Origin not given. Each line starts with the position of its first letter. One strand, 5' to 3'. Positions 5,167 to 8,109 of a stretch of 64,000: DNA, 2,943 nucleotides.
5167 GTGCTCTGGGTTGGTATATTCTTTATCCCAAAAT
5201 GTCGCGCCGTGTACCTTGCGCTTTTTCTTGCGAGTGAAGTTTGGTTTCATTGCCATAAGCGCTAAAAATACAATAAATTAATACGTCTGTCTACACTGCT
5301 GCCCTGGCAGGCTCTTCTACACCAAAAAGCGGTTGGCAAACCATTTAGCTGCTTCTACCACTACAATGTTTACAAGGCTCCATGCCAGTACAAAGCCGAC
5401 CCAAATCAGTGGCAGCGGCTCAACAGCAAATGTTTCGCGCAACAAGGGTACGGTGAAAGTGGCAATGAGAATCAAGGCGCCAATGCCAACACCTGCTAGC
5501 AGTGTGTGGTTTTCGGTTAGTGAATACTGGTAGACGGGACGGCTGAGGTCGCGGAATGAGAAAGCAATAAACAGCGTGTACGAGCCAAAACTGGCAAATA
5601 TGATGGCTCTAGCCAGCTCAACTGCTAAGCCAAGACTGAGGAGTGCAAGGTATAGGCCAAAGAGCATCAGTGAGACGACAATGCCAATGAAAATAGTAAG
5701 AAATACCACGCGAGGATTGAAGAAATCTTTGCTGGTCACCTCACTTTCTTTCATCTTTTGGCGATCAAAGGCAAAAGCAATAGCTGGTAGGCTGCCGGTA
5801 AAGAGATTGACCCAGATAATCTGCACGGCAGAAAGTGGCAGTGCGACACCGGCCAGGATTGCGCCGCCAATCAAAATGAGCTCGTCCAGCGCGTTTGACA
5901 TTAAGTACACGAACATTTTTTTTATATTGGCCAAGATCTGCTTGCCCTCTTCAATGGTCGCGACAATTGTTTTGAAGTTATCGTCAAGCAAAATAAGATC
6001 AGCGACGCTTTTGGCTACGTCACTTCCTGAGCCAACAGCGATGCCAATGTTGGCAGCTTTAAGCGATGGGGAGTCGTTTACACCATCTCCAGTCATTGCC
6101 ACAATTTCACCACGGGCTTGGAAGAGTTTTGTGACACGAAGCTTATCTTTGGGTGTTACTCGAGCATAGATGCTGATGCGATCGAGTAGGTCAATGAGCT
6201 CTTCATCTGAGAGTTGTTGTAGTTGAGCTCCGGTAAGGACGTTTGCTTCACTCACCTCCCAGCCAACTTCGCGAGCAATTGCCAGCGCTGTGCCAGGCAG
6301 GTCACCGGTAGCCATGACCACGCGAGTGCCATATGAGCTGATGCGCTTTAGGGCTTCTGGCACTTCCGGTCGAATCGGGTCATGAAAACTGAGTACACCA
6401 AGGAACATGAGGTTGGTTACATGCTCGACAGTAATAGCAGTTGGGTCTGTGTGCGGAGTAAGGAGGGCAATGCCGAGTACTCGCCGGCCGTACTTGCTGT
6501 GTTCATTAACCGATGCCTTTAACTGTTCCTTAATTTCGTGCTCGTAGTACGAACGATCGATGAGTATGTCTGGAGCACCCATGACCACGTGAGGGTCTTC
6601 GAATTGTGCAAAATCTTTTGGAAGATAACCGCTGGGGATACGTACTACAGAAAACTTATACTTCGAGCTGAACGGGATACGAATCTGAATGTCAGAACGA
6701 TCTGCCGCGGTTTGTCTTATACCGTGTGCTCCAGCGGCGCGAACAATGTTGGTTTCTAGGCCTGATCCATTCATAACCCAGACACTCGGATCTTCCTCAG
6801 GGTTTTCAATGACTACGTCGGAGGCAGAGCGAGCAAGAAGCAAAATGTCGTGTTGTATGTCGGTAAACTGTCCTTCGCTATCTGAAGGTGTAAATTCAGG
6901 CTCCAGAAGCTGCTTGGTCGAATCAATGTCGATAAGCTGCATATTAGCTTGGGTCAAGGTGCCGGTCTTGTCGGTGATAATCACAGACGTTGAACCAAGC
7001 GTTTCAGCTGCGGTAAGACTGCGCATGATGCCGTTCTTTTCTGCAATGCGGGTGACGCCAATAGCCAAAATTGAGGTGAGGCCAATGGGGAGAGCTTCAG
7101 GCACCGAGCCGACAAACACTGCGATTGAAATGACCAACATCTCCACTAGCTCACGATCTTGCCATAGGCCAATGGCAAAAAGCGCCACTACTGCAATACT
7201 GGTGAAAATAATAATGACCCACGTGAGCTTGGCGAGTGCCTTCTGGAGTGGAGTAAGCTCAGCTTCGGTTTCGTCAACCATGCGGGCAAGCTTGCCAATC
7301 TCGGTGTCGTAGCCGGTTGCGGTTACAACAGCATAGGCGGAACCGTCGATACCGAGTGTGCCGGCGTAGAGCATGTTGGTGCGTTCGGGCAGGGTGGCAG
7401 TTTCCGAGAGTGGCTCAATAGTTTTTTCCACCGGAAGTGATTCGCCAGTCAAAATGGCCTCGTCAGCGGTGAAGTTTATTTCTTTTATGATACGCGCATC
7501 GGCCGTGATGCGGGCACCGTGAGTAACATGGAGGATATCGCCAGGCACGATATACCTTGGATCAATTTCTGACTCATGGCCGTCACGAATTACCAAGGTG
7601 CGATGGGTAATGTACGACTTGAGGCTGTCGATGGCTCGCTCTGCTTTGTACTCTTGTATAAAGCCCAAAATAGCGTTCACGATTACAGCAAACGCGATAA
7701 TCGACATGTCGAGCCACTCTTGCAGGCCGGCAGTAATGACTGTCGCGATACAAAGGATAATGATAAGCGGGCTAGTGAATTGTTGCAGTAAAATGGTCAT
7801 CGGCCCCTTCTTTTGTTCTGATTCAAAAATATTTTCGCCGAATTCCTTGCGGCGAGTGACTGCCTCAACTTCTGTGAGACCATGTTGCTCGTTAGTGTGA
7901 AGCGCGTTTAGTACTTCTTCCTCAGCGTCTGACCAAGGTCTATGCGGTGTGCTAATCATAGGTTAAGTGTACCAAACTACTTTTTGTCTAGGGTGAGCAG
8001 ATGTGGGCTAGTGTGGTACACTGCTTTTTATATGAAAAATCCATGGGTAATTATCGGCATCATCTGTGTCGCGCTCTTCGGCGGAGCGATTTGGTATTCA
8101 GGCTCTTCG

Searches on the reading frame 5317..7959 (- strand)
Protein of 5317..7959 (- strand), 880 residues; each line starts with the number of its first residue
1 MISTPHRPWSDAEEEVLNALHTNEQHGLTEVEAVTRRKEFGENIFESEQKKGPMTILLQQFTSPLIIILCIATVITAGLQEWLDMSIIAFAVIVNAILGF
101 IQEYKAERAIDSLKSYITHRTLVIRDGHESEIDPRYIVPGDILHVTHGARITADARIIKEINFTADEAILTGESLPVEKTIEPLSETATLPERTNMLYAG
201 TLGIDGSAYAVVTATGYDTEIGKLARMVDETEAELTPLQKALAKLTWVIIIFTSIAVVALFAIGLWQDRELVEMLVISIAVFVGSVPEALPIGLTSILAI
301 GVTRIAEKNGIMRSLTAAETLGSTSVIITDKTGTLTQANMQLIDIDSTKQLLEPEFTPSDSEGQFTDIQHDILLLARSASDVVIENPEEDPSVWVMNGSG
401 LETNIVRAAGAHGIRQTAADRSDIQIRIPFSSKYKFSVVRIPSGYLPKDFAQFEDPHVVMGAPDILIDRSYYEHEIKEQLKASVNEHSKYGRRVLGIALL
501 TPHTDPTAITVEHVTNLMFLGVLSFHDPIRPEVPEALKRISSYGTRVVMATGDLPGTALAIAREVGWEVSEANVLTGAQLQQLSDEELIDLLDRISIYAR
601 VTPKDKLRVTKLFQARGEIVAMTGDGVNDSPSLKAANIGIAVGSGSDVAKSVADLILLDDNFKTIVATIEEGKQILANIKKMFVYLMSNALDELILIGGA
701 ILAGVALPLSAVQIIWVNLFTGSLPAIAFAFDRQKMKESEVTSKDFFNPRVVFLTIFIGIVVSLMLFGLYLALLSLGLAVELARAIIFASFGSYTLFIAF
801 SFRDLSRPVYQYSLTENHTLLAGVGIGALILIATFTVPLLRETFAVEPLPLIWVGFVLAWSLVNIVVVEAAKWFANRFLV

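Call 45: search_protein_families(library=pfam, proteins=[window:5317-7959:-], max_evalue=0.001)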
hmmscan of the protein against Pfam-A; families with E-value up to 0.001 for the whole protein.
window:5317-7959:- (880 aa): 5 families
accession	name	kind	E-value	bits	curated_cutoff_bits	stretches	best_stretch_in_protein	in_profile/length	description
PF00122.25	E1-E2_ATPase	-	2.9e-49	167.5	28.1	1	118-308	4-181/181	E1-E2 ATPase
PF00689.26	Cation_ATPase_C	-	1.8e-25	90.2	27.3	1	707-874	2-175/175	Cation transporting ATPase, C-terminus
PF00690.31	Cation_ATPase_N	-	2.5e-17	62.7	20.4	1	11-75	4-68/69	Cation transporter/ATPase, N-terminus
PF00702.32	Hydrolase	-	3e-16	60.8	26.4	1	487-637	53-191/191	haloacid dehalogenase-like hydrolase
PF08282.18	Hydrolase_3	-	4.1e-07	30.4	20.9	1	611-663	197-249/255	haloacid dehalogenase-like hydrolase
